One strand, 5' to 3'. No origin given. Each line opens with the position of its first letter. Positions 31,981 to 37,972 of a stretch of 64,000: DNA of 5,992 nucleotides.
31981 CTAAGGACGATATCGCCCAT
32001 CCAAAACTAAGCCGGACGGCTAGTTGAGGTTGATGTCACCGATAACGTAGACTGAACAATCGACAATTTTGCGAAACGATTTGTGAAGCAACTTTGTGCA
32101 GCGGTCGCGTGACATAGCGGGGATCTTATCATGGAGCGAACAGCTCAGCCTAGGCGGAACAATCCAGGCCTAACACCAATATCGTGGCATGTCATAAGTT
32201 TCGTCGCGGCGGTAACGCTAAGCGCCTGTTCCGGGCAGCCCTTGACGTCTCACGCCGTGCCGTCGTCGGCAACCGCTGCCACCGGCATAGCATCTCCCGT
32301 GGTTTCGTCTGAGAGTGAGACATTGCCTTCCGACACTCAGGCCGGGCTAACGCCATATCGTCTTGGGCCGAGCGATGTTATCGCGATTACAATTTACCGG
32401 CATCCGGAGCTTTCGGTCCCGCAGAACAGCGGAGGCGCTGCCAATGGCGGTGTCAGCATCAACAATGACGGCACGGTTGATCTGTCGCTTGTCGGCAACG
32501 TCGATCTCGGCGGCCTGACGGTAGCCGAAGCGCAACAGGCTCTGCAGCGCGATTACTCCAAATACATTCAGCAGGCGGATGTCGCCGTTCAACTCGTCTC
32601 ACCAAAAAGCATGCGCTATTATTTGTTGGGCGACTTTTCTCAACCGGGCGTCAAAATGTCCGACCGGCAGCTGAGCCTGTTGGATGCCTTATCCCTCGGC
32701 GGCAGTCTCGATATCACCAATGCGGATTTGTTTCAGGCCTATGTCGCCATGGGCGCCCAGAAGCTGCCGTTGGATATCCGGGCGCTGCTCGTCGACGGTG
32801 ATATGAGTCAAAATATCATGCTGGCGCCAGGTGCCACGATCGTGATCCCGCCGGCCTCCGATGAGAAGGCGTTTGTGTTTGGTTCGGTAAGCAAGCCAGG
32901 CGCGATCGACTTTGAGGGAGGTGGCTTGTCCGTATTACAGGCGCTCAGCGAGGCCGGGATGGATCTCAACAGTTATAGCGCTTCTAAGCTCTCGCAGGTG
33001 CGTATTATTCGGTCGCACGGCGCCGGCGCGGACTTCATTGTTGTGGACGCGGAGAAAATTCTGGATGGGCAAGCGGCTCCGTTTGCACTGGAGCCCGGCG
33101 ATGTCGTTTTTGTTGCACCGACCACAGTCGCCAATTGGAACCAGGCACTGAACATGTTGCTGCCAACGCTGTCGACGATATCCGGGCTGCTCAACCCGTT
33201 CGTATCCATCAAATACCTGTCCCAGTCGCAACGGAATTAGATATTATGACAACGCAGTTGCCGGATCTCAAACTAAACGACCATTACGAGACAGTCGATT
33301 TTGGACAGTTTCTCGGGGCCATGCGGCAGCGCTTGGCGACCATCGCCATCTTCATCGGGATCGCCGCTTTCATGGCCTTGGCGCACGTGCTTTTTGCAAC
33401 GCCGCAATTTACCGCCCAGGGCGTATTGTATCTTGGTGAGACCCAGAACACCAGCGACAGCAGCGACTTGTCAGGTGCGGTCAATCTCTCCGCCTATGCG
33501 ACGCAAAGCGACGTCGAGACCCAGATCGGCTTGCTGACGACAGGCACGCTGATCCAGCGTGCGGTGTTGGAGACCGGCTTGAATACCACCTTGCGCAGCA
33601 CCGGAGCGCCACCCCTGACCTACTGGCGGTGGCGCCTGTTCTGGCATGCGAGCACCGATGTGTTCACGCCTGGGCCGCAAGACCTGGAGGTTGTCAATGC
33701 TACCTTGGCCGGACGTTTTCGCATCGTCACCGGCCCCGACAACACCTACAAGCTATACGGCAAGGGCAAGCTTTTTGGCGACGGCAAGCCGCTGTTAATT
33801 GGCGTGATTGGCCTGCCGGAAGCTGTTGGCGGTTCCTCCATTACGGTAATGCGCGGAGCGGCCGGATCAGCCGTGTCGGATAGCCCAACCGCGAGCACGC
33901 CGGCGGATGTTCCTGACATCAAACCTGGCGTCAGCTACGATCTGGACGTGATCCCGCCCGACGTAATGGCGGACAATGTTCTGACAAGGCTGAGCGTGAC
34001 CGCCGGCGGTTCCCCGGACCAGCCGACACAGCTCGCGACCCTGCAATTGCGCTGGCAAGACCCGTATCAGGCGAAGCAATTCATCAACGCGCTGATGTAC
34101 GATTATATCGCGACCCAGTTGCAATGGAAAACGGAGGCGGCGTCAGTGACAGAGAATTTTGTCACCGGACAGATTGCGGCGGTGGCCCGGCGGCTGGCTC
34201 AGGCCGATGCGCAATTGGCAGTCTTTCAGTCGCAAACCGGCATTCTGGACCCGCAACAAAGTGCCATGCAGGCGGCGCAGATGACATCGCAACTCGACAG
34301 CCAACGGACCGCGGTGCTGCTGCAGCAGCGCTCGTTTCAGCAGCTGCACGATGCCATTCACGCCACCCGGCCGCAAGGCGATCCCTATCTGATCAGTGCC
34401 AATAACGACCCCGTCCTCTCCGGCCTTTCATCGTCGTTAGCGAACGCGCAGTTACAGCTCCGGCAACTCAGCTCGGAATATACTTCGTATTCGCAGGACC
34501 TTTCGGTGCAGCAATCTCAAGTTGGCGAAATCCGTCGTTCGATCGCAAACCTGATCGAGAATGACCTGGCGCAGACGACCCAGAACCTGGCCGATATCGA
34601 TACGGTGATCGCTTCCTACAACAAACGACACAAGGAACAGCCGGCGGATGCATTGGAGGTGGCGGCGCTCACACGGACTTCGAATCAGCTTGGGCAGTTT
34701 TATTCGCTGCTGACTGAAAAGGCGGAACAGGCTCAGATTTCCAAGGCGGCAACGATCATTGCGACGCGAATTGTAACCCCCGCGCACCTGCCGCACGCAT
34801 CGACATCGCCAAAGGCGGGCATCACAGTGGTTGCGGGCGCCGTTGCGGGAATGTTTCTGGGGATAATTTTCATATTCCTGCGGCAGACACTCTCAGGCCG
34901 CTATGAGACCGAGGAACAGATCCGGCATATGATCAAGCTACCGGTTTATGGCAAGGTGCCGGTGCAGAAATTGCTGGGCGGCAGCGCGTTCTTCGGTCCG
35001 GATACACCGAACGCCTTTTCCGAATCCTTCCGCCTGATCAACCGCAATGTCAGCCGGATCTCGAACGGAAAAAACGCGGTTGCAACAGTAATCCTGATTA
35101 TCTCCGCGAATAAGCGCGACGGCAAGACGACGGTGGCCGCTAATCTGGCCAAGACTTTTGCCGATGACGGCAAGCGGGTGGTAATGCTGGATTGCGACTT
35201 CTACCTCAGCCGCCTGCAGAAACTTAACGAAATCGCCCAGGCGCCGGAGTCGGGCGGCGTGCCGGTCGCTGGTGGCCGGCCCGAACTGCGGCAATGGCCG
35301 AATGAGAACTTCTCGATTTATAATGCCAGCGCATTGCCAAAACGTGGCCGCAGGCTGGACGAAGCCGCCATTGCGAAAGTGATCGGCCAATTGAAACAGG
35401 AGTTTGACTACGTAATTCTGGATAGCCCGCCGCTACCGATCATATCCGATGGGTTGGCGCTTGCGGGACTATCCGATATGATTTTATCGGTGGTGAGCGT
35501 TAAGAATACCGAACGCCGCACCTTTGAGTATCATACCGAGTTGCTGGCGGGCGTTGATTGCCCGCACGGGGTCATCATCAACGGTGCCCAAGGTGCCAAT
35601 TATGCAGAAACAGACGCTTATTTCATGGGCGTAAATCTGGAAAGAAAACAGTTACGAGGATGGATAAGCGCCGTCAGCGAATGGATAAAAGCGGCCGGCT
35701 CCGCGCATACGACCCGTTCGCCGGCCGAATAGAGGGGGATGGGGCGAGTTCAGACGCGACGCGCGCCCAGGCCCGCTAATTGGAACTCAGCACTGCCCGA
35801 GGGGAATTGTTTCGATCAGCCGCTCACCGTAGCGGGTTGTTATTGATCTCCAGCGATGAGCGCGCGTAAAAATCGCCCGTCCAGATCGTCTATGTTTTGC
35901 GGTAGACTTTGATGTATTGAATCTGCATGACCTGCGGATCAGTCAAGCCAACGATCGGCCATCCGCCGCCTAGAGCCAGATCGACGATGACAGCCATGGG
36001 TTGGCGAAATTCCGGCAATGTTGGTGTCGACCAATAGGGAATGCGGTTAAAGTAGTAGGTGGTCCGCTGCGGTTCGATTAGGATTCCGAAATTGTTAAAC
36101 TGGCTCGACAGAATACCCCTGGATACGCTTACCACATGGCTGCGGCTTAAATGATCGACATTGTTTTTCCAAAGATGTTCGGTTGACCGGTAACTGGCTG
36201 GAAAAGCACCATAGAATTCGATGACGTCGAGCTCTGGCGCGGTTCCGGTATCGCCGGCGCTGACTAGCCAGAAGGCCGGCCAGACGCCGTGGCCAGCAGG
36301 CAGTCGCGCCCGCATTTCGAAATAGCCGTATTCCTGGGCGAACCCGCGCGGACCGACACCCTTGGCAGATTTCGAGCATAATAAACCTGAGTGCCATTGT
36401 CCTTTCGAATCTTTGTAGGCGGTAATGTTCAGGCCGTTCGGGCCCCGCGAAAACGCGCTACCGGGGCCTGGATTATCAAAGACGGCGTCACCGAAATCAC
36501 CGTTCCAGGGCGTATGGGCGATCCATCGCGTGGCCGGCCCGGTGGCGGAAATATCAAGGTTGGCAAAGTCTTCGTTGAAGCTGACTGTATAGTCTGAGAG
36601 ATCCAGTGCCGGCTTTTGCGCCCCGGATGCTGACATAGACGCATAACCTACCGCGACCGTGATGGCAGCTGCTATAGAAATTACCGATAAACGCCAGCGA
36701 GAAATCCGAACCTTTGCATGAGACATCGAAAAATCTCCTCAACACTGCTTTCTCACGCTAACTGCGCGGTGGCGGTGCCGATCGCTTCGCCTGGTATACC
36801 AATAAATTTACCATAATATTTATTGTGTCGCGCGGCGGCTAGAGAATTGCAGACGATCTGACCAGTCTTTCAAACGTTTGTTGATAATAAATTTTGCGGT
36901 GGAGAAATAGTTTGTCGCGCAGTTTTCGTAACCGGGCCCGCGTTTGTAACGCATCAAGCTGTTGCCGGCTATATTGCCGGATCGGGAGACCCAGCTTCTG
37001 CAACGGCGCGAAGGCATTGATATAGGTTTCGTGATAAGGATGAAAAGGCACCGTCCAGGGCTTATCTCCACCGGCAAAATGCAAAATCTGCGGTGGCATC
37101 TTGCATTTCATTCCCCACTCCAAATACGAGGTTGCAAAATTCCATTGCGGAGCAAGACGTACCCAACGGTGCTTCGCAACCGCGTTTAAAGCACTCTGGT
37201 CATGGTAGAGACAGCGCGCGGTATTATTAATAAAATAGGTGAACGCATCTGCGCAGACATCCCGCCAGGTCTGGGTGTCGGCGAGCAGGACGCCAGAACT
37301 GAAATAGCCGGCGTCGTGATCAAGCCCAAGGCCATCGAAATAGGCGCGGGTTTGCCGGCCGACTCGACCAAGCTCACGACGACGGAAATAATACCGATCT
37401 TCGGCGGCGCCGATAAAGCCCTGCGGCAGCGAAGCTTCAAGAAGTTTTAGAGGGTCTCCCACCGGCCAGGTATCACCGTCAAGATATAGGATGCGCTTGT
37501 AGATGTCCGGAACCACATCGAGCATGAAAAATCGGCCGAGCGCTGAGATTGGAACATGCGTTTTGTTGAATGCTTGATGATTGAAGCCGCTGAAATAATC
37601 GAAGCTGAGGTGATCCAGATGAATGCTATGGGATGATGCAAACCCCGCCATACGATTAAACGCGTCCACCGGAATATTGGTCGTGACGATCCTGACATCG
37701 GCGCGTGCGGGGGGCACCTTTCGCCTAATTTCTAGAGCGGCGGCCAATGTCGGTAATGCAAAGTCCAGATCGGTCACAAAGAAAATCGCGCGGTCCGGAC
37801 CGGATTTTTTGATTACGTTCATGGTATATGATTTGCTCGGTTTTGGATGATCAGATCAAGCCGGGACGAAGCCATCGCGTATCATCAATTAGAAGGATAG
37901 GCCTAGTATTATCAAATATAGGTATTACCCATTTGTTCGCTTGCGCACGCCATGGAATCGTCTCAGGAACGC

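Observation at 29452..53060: Candidate new system: NRPS assembly line embedded in a Wzy-dependent polysaccharide locus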

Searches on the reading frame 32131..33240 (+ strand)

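Call 3: search_protein_families(library=pfam, proteins=[window:32131-33240:+])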
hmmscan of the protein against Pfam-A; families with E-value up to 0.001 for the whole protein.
window:32131-33240:+ (369 aa): 2 families
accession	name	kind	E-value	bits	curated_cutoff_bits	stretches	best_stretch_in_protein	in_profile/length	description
PF02563.21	Poly_export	-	2.8e-20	72.7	28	1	74-155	5-76/77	Polysaccharide biosynthesis/export protein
PF22461.2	SLBB_2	-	8.2e-14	51.9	27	2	246-328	2-79/79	SLBB domain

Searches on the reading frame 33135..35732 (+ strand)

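Call 3: search_protein_families(library=pfam, proteins=[window:33135-35732:+])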
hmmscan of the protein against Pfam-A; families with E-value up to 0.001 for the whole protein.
window:33135-35732:+ (865 aa): 5 families
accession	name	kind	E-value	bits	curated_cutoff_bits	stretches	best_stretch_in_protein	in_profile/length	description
PF01656.29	CbiA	-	4.6e-08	33.5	25.4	1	663-792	11-68/125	CobQ/CobB/MinD/ParA nucleotide binding domain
PF13807.11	GNVR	-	7.3e-08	32.7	27.7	1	511-584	8-81/82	G-rich domain on putative tyrosine kinase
PF13614.12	AAA_31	-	1.2e-07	32.3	27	0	662-689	13-40/177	AAA domain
PF10609.15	ParA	-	7.7e-07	29.2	27.1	1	649-766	2-121/246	NUBPL iron-transfer P-loop NTPase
PF02706.20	Wzz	-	4.6e-06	27.3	25.5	1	52-142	1-86/91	Chain length determinant protein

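Call 10: search_protein_families(library=ncbifam, proteins=[window:33135-35732:+])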
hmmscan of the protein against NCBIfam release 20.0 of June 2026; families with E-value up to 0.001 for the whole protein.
window:33135-35732:+ (865 aa): 16 families
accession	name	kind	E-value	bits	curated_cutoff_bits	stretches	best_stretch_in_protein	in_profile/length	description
TIGR01005.1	eps_transp_fam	subfamily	1.5e-36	125.9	411.7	3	299-611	155-480/754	exopolysaccharide transport protein family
NF008568.0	PRK11519.1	equivalog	9.2e-27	93.5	1068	3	493-610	356-472/720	tyrosine-protein kinase Wzc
TIGR03007.1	pepcterm_ChnLen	equivalog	1.1e-21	76.7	278.85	2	473-610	321-462/498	XrtA system polysaccharide chain length determinant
NF007350.0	PRK09841.1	equivalog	6e-17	61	1248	2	495-614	358-476/726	tyrosine-protein kinase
TIGR03017.1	EpsF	equivalog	1.6e-16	60.1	422.75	1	279-608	116-443/444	chain length determinant protein EpsF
TIGR01007.1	eps_fam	subfamily_domain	8.9e-16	58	108.05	1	631-818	2-190/204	polysaccharide biosynthesis tyrosine autokinase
TIGR03018.1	pepcterm_TyrKin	hypoth_equivalog_domain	6.5e-12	45.2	230.65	1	626-698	9-84/207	XrtA-associated tyrosine autokinase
TIGR01968.1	minD_bact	equivalog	5.5e-10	39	212.9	1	651-766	2-121/261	septum site-determining protein MinD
NF041546.1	ParA_partition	equivalog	3.6e-09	36.5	180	1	663-693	12-42/203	ParA family partition ATPase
TIGR03029.1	EpsG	equivalog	6.1e-09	35.4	313.8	1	651-793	104-249/274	chain length determinant protein tyrosine kinase EpsG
TIGR01006.1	polys_exp_MPA1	subfamily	5.6e-08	32.5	296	1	534-609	147-222/226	CspC family polysaccharide chain length determinant protein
TIGR01969.1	minD_arch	subfamily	1.1e-06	28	201.75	1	652-765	2-117/251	cell division ATPase MinD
NF041136.1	MrpORP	equivalog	3.4e-05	23.3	450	1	648-702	3-57/365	iron-sulfur cluster carrier protein MrpORP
NF008079.0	PRK10818.1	equivalog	0.00017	21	508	1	650-766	2-123/270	septum site-determining protein MinD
NF008669.0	PRK11670.1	equivalog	0.00039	19.4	348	1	644-766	101-225/369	iron-sulfur cluster carrier protein ApbC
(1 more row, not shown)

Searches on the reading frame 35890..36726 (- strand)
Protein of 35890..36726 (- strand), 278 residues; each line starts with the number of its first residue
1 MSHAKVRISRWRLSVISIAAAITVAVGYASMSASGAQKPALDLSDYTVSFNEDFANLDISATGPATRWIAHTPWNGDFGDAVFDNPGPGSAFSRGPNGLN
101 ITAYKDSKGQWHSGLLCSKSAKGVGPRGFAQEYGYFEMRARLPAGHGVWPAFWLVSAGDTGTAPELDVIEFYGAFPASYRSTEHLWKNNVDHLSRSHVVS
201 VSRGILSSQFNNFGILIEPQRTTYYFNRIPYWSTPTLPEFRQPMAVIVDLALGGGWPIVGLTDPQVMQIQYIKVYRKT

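Call 3: search_protein_families(library=pfam, proteins=[window:35890-36726:-])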
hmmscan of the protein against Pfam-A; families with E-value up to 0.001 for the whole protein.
window:35890-36726:- (278 aa): 1 family
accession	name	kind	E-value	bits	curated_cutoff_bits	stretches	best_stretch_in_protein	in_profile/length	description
PF00722.28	Glyco_hydro_16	-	5.2e-11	42.8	22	1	129-238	38-139/175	Glycosyl hydrolases family 16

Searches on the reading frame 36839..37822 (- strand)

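Call 3: search_protein_families(library=pfam, proteins=[window:36839-37822:-])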
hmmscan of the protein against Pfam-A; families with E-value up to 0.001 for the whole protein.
window:36839-37822:- (327 aa): 1 family
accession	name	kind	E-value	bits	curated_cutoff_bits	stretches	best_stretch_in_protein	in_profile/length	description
PF01501.26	Glyco_transf_8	-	2.3e-25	90.1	24.3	1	13-257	2-250/253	Glycosyl transferase family 8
